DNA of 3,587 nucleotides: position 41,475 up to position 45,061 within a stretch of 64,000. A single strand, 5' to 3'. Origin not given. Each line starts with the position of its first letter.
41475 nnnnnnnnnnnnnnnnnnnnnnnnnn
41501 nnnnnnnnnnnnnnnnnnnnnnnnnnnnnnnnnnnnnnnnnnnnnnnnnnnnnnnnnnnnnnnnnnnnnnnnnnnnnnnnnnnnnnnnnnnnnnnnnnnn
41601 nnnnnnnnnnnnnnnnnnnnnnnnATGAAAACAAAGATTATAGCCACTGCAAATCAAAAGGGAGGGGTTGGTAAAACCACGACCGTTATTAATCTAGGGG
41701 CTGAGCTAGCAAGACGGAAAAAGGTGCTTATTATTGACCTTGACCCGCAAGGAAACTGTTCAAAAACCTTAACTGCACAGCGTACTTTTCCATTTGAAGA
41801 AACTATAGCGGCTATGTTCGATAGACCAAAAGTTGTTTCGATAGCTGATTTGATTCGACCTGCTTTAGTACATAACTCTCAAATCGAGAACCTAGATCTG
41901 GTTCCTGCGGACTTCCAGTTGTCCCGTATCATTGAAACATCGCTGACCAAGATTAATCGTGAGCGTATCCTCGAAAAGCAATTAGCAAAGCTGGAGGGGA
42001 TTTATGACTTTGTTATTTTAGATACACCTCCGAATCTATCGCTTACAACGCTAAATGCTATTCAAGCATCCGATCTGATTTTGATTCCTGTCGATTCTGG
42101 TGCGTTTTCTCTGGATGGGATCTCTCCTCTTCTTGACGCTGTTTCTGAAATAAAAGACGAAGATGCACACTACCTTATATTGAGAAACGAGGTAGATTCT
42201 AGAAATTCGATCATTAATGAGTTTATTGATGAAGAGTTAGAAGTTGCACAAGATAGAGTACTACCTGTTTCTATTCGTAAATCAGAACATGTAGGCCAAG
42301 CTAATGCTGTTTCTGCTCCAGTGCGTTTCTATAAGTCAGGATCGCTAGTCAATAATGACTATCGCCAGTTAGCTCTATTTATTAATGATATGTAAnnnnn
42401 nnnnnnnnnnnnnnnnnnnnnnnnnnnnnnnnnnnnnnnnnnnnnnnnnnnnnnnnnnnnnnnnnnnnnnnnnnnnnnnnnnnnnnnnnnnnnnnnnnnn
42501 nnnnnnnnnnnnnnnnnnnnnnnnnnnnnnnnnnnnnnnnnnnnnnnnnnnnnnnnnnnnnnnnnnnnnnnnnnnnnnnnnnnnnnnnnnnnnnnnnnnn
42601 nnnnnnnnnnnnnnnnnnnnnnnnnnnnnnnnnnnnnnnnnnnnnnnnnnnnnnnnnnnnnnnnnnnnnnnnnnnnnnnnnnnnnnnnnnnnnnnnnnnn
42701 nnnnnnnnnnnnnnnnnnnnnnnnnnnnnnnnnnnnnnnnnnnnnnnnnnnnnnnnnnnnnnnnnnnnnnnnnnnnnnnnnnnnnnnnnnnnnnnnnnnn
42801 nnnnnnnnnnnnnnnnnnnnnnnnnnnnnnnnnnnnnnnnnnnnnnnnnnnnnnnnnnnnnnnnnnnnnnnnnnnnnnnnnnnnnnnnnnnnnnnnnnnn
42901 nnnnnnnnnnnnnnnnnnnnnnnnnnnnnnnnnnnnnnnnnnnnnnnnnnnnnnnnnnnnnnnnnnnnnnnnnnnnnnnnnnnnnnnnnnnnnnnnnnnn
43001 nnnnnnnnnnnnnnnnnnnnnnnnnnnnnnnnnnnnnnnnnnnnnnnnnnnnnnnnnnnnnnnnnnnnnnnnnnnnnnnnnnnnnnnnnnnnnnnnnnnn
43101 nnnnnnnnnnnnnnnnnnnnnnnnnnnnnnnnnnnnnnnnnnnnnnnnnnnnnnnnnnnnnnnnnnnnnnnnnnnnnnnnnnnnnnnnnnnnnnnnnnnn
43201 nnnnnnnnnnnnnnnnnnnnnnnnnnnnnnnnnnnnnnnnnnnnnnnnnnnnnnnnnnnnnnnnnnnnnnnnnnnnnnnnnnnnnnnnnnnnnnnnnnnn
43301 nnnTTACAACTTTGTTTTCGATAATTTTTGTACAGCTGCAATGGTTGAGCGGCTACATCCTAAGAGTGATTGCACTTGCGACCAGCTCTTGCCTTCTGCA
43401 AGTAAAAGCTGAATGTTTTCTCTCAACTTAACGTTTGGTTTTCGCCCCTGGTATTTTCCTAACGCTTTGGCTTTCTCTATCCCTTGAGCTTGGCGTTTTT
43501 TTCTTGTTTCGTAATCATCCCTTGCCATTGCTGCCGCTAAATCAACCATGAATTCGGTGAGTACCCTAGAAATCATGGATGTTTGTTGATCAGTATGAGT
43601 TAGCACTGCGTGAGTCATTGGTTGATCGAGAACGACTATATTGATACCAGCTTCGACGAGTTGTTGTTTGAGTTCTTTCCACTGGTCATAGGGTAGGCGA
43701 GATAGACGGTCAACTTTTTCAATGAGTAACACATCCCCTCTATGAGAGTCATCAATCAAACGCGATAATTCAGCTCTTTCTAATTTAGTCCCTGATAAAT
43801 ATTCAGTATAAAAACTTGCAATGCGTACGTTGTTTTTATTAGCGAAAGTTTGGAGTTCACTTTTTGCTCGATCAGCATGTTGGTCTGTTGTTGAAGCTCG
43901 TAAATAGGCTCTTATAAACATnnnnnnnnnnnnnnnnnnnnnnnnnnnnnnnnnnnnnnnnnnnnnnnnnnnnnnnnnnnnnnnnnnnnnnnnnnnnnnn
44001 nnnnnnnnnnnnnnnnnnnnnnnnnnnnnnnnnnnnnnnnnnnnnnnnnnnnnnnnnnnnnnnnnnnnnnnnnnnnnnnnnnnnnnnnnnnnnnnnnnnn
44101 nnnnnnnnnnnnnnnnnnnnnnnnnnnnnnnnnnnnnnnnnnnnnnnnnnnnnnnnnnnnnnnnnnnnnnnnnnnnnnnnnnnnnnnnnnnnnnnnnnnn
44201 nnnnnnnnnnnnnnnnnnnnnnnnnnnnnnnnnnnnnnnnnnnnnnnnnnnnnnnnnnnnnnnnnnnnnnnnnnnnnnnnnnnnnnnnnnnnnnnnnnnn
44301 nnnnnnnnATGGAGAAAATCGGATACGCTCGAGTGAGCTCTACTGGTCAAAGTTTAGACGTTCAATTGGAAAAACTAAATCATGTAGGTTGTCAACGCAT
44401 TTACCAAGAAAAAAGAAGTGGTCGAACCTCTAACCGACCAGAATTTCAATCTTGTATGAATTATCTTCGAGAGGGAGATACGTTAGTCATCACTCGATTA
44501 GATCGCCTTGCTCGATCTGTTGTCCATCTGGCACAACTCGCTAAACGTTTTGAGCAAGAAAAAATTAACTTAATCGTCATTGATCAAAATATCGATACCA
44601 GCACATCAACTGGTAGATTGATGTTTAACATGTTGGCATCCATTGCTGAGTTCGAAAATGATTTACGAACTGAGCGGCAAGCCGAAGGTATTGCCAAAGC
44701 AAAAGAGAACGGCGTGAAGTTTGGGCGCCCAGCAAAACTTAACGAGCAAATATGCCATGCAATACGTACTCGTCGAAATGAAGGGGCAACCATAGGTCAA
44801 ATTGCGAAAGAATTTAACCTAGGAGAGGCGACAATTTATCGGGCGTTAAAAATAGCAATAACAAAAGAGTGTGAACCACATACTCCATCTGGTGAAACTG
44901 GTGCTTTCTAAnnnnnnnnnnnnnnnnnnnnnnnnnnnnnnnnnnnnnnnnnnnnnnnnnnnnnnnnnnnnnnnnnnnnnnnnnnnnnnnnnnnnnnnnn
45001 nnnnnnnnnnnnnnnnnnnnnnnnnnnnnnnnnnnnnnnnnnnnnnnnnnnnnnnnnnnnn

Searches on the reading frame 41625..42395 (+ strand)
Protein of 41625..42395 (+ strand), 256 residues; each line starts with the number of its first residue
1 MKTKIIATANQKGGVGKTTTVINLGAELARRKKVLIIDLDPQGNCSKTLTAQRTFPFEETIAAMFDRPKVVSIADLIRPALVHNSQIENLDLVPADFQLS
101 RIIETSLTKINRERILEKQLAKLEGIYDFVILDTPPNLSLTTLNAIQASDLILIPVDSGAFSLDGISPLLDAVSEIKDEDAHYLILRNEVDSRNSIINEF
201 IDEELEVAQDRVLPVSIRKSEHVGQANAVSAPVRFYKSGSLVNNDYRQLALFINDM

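Call 24: search_protein_families(library=pfam, proteins=[window:41625-42395:+], max_evalue=0.01)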
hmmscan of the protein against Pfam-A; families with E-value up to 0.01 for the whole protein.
window:41625-42395:+ (256 aa): 8 families
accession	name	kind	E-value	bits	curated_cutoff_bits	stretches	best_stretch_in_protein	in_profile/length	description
PF13614.12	AAA_31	-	3.8e-47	161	27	1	3-180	1-171/177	AAA domain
PF01656.29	CbiA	-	1.8e-18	67.2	25.4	1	6-228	1-120/125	CobQ/CobB/MinD/ParA nucleotide binding domain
PF06564.18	CBP_BcsQ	-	4.8e-10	39.8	21.3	1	5-251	3-231/234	Cellulose biosynthesis protein BcsQ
PF09140.17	MipZ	-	2.8e-09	37.1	20.7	1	5-193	2-166/262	ATPase MipZ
PF10609.15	ParA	-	2.2e-07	31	27.1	1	4-148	4-133/246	NUBPL iron-transfer P-loop NTPase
PF02374.21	ArsA_ATPase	-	3.1e-06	27.1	24.3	1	11-49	8-47/305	Anion-transporting ATPase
PF00142.24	Fer4_NifH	-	2.7e-05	24.2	25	1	11-51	7-48/271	4Fe-4S iron sulfur cluster binding proteins, NifH/frxC family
PF07015.17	VirC1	-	0.00039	20.3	24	0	4-35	2-34/231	VirC1 protein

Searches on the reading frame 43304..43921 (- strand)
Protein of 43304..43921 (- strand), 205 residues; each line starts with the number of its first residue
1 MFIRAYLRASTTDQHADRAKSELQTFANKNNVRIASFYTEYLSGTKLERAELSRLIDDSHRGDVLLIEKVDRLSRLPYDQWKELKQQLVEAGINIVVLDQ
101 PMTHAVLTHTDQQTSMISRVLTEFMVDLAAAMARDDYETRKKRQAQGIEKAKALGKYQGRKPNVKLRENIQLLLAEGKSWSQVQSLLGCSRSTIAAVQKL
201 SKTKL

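Call 49: search_protein_families(library=pfam, proteins=[window:43304-43921:-], max_evalue=0.001)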
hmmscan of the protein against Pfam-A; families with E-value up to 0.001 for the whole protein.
window:43304-43921:- (205 aa): 3 families
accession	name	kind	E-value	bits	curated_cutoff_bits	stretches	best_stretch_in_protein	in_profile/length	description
PF00239.26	Resolvase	-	3.9e-24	85.8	23.3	1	5-157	3-145/145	Resolvase, N terminal domain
PF13384.12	HTH_23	-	1.8e-05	24.8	24.6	1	163-197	3-37/50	Homeodomain-like domain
PF13936.12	HTH_38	-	9.1e-05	22.6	27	1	165-195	8-38/44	Helix-turn-helix domain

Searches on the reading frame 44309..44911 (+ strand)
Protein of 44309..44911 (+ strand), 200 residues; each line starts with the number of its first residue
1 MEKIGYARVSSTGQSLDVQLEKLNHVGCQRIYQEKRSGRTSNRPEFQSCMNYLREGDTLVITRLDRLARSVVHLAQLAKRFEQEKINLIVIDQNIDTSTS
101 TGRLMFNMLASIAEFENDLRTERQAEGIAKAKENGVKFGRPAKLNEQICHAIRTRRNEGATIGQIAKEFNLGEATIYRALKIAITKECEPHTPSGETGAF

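Call 49: search_protein_families(library=pfam, proteins=[window:44309-44911:+], max_evalue=0.001)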
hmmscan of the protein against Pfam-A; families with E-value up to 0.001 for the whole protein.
window:44309-44911:+ (200 aa): 2 families
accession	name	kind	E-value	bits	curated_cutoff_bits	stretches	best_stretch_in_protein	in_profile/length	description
PF00239.26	Resolvase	-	1.6e-44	152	23.3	1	4-136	2-144/145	Resolvase, N terminal domain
PF02796.21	HTH_7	-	1.6e-10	41.4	23.8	1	139-180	1-42/45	Helix-turn-helix domain of resolvase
